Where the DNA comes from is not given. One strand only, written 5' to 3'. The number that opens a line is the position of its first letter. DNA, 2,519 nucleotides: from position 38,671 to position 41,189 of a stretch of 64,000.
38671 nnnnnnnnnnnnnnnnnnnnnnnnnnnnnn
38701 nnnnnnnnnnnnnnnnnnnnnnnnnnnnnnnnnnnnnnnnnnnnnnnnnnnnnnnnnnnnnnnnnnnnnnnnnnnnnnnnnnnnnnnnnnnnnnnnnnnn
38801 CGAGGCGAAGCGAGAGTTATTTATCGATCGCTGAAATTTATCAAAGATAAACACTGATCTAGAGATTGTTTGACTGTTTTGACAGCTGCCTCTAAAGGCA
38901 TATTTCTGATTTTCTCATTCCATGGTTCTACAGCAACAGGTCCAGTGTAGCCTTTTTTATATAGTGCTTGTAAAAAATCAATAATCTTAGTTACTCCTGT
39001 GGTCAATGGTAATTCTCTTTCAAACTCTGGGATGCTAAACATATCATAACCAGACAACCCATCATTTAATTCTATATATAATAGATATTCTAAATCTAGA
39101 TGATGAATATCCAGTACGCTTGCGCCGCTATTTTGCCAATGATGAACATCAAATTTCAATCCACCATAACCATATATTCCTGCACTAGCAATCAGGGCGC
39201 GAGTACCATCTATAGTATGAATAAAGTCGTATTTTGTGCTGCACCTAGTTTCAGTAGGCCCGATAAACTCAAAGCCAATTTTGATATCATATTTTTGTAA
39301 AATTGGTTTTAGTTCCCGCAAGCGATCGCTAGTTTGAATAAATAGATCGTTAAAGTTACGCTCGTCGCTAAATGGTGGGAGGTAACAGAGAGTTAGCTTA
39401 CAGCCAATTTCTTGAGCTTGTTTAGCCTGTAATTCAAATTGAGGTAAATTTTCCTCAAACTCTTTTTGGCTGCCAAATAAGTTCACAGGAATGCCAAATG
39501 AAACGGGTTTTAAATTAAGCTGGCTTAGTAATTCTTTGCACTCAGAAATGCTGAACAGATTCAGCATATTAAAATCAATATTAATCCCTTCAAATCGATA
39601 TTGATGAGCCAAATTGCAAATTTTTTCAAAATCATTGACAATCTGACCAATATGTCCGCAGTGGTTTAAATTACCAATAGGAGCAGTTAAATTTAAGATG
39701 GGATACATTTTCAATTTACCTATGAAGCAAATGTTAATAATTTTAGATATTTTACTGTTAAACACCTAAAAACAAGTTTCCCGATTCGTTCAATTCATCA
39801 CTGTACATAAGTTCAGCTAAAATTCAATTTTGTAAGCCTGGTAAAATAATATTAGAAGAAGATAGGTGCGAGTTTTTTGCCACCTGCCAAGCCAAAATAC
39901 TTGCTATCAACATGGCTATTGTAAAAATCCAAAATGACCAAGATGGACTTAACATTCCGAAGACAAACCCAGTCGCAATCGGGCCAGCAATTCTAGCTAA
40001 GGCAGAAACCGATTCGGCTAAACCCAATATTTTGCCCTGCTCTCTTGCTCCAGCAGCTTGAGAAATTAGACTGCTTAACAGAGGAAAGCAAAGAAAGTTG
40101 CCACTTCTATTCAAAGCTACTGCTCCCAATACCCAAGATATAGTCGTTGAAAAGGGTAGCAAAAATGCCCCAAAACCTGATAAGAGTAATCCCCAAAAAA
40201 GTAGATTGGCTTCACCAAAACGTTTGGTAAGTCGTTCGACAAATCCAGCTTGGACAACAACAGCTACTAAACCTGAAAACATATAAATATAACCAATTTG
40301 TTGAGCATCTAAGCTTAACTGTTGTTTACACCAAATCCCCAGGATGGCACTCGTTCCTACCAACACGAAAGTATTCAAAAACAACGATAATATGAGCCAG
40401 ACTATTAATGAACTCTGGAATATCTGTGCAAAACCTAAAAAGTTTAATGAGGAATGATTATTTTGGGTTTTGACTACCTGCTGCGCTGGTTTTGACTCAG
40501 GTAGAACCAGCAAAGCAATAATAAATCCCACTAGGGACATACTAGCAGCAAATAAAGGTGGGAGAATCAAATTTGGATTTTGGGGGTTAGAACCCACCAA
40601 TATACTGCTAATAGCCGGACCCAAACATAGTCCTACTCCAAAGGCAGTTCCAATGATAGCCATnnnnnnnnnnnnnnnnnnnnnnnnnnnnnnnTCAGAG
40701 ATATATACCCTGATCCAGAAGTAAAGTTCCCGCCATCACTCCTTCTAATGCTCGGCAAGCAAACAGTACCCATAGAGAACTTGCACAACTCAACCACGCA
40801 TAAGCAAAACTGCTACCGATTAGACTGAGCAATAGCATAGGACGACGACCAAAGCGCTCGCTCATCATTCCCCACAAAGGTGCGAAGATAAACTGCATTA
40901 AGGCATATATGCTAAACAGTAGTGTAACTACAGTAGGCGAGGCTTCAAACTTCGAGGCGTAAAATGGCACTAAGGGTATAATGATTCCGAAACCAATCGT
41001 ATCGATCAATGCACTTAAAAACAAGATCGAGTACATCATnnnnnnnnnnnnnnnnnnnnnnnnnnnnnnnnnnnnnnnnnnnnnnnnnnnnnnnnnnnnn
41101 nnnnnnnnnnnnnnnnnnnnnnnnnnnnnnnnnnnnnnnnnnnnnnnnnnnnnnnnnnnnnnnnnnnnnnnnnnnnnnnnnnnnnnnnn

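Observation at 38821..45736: AT-rich island: DHQS-like sugar-phosphate cyclase + vanadium haloperoxidase + cupin + MFS exporter + TIM-barrel isomerase, next to an NDP-sugar pyrophosphorylase. Candidate cyclitol/carbasugar biosynthetic cluster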

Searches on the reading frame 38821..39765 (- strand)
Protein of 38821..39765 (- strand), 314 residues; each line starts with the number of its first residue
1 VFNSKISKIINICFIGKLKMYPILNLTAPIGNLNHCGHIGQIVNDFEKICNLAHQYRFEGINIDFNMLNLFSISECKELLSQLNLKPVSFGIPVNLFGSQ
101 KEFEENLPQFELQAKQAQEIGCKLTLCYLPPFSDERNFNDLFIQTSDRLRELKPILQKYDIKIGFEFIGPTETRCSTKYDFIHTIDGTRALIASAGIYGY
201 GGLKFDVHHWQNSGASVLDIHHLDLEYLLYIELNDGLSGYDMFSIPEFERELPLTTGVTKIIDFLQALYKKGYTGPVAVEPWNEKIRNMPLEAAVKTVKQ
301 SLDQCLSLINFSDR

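Call 6: search_protein_families(library=pfam, proteins=[window:38821-39765:-], max_evalue=0.01)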
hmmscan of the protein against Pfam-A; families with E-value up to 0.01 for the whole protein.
window:38821-39765:- (314 aa): 1 family
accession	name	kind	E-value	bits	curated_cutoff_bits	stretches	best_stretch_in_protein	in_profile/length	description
PF01261.30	AP_endonuc_2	-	1.6e-16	61.2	31.1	1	56-297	7-241/249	Xylose isomerase-like TIM barrel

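Call 7: search_protein_families(library=ncbifam, proteins=[window:38821-39765:-], max_evalue=0.01)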
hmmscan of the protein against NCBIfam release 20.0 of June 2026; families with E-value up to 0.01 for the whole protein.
window:38821-39765:- (314 aa): 1 family
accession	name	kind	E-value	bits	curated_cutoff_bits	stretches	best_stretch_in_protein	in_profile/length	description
TIGR00542.1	hxl6Piso_put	equivalog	0.00093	18.6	272.15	1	246-299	214-269/279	L-ribulose-5-phosphate 3-epimerase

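Call 10: search_solved_structures(query=window:38821-39765:-, max_evalue=0.1)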
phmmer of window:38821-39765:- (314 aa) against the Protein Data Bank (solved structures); distinct sequences matched with E-value up to 0.1: 2.
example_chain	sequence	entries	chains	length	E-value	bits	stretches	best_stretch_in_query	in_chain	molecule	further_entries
3u0h_A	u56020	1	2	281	8.8e-19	70.9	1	79-308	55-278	Xylose isomerase domain protein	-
1i60_A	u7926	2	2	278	4.4e-06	29.2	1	71-302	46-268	IOLI PROTEIN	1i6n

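Call 52: search_solved_structures(query=A2, max_evalue=0.01)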
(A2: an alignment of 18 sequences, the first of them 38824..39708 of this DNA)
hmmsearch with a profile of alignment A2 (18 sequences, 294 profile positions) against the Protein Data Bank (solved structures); distinct sequences matched with E-value up to 0.01: 6.
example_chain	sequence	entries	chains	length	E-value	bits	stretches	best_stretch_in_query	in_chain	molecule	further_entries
3u0h_A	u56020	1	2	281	1.3e-22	83.6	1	33-289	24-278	Xylose isomerase domain protein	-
1i60_A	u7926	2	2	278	4.6e-16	62.1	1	32-282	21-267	IOLI PROTEIN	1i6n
7cj9_A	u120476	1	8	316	0.0021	20.5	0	236-274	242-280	Epimerase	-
7cj4_A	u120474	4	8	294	0.0025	20.3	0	236-274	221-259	Epimerase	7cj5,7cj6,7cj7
7cj8_A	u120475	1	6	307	0.0029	20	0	236-274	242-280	Epimerase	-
3cqh_A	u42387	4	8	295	0.0097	18.3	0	227-273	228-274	L-ribulose-5-phosphate 3-epimerase ulaE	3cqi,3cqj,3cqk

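Call 69: predict_structure(protein=window:38824-39708:-)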
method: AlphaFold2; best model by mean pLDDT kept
length: 295 residues; sequences in the alignment: 1
mean_pLDDT: 46.7   pTM: 0.40
mean pLDDT of the five models: 46.7, 46.0, 44.7, 44.0, 40.8
residues with pLDDT >= 90: 0; 70-90: 24; 50-70: 104; < 50: 167
segments of 3 or more residues with pLDDT < 50: 1-25, 46-51, 110-125, 144-239, 252-254, 256-263, 286-295
pLDDT, mean of each block of 10 residues (from residue 1): 40 35 51 57 49 62 61 63 79 77 56 43 51 65 45 28 30 26 23 24 26 31 31 44 53 48 49 62 51 36
secondary structure, 60 per line:
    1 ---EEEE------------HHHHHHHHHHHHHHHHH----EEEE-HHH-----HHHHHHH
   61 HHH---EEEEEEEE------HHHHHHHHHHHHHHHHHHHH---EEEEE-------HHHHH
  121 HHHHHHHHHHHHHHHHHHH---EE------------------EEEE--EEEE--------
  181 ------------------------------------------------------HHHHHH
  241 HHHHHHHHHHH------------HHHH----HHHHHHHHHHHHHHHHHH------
elements in order: E4-7 H20-36 E41-44 H54-63 E67-74 H81-100 E104-108 H116-139 E163-166 E169-172 H235-251 H264-267 H272-289

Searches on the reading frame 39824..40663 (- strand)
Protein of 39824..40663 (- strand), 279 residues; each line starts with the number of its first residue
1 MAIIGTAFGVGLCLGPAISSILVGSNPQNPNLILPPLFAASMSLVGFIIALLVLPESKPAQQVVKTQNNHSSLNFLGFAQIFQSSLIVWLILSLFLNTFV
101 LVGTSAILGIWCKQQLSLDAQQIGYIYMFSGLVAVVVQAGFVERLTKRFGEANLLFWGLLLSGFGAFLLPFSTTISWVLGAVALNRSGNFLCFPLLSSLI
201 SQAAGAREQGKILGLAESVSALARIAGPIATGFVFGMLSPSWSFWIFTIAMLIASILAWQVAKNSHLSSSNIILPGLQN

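Call 6: search_protein_families(library=pfam, proteins=[window:39824-40663:-], max_evalue=0.01)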
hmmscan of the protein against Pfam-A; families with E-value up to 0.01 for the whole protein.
window:39824-40663:- (279 aa): 2 families
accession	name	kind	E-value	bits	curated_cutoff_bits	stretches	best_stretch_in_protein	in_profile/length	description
PF07690.21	MFS_1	-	4e-32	111.9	33.4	2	1-228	123-347/347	Major Facilitator Superfamily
PF13347.12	MFS_2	-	8.7e-10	38.1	27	1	11-238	146-381/427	MFS/sugar transport protein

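Call 7: search_protein_families(library=ncbifam, proteins=[window:39824-40663:-], max_evalue=0.01)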
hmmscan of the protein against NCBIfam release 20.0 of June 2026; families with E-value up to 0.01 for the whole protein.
window:39824-40663:- (279 aa): 24 families
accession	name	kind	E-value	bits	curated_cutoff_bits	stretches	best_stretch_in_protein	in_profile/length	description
NF012174.0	tet_MFS_A_B_C_D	equivalog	7.6e-25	87.5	475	1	3-255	132-376/382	Tet(A)/Tet(B)/Tet(C) family tetracycline efflux MFS transporter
NF012186.0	tet_MFS_D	exception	3e-15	56.2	775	1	4-242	134-362/394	tetracycline efflux MFS transporter Tet(D)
NF045684.1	tet_MFS_65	exception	4.1e-15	55.9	800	1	4-258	128-375/383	tetracycline efflux MFS transporter Tet(65)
NF045488.1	tet_MFS_62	exception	6.6e-15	55.1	775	1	3-249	132-370/385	tetracycline efflux MFS transporter Tet(62)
NF045486.1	tet_MFS_30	exception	7.2e-15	55.1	730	1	3-255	133-374/392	tetracycline efflux MFS transporter Tet(30)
NF012207.0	tet_MFS_H_J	exception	1.7e-14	53.7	700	1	3-257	133-381/392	Tet(H)/Tet(J) family tetracycline efflux MFS transporter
NF012187.0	tet_MFS_E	exception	2.7e-13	49.8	820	1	3-251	133-374/405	tetracycline efflux MFS transporter Tet(E)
NF012194.0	tet_MFS_J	exception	3.9e-13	49.1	870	1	3-258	133-382/398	tetracycline efflux MFS transporter Tet(J)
NF012188.1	tet_MFS_Y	exception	7.3e-13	48.3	820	1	3-253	133-374/391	tetracycline efflux MFS transporter Tet(Y)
NF012193.0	tet_MFS_A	exception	3.8e-12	45.9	840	1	4-249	135-372/394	tetracycline efflux MFS transporter Tet(A)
NF012195.0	tet_MFS_H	exception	9.8e-11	41.4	840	1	3-252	133-375/392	tetracycline efflux MFS transporter Tet(H)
NF012192.0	tet_MFS_G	exception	2.8e-09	36.5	800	1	3-253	133-375/391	tetracycline efflux MFS transporter Tet(G)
NF012191.0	tet_MFS_C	exception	9.9e-09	34.6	850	1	3-259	135-385/396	tetracycline efflux MFS transporter Tet(C)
NF012190.1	tet_MFS_B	exception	1e-08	34.6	850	1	3-256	133-378/400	tetracycline efflux MFS transporter Tet(B)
TIGR00880.1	2_A_01_02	superfamily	1.5e-08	34.8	131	1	133-262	9-138/141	multidrug resistance protein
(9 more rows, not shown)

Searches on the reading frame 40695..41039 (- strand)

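Call 6: search_protein_families(library=pfam, proteins=[window:40695-41039:-], max_evalue=0.01)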
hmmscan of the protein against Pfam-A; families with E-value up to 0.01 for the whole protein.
window:40695-41039:- (114 aa): 4 families
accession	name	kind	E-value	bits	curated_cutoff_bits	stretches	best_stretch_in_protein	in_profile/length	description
PF07690.21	MFS_1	-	6.4e-21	75.1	33.4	1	6-106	1-102/347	Major Facilitator Superfamily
PF00083.30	Sugar_tr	-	8.5e-07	28.6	22.3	1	34-105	44-118/452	Sugar (and other) transporter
PF13347.12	MFS_2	-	1.7e-06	27.3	27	1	4-105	227-330/427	MFS/sugar transport protein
PF12832.13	MFS_1_like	-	1.3e-05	24.9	25.2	1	8-104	219-316/373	MFS_1 like family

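Call 7: search_protein_families(library=ncbifam, proteins=[window:40695-41039:-], max_evalue=0.01)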
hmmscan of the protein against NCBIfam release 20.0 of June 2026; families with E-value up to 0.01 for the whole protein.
window:40695-41039:- (114 aa): 58 families (the best 25 are shown)
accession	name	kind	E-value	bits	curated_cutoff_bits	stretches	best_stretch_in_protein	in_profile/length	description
NF012174.0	tet_MFS_A_B_C_D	equivalog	3e-26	92.1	475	1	5-105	6-109/382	Tet(A)/Tet(B)/Tet(C) family tetracycline efflux MFS transporter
NF012190.1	tet_MFS_B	exception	1.7e-23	83.3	850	1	6-105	8-110/400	tetracycline efflux MFS transporter Tet(B)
NF012187.0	tet_MFS_E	exception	2.3e-21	76.4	820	1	10-105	12-110/405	tetracycline efflux MFS transporter Tet(E)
NF012194.0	tet_MFS_J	exception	1.5e-20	73.5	870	1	5-104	7-109/398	tetracycline efflux MFS transporter Tet(J)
NF012207.0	tet_MFS_H_J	exception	3.3e-20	72.5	700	1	5-104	7-109/392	Tet(H)/Tet(J) family tetracycline efflux MFS transporter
NF012193.0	tet_MFS_A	exception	2.3e-19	69.7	840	1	8-105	10-111/394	tetracycline efflux MFS transporter Tet(A)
NF012191.0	tet_MFS_C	exception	2.3e-19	69.6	850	1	10-105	14-112/396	tetracycline efflux MFS transporter Tet(C)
NF045684.1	tet_MFS_65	exception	3.6e-19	69.2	800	1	9-105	4-104/383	tetracycline efflux MFS transporter Tet(65)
NF045486.1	tet_MFS_30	exception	7.6e-19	68.2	730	1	9-104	11-109/392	tetracycline efflux MFS transporter Tet(30)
NF012195.0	tet_MFS_H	exception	1.4e-18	67.2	840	1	5-104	7-109/392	tetracycline efflux MFS transporter Tet(H)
NF012192.0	tet_MFS_G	exception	1.5e-18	67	800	1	7-105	9-110/391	tetracycline efflux MFS transporter Tet(G)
NF045488.1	tet_MFS_62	exception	1.7e-18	67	775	1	10-105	11-109/385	tetracycline efflux MFS transporter Tet(62)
NF012186.0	tet_MFS_D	exception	2e-18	66.6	775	1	7-105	9-110/394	tetracycline efflux MFS transporter Tet(D)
NF012188.1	tet_MFS_Y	exception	3.4e-17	62.6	820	1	10-105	12-110/391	tetracycline efflux MFS transporter Tet(Y)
TIGR00880.1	2_A_01_02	superfamily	7.6e-15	55.3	131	1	39-106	1-68/141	multidrug resistance protein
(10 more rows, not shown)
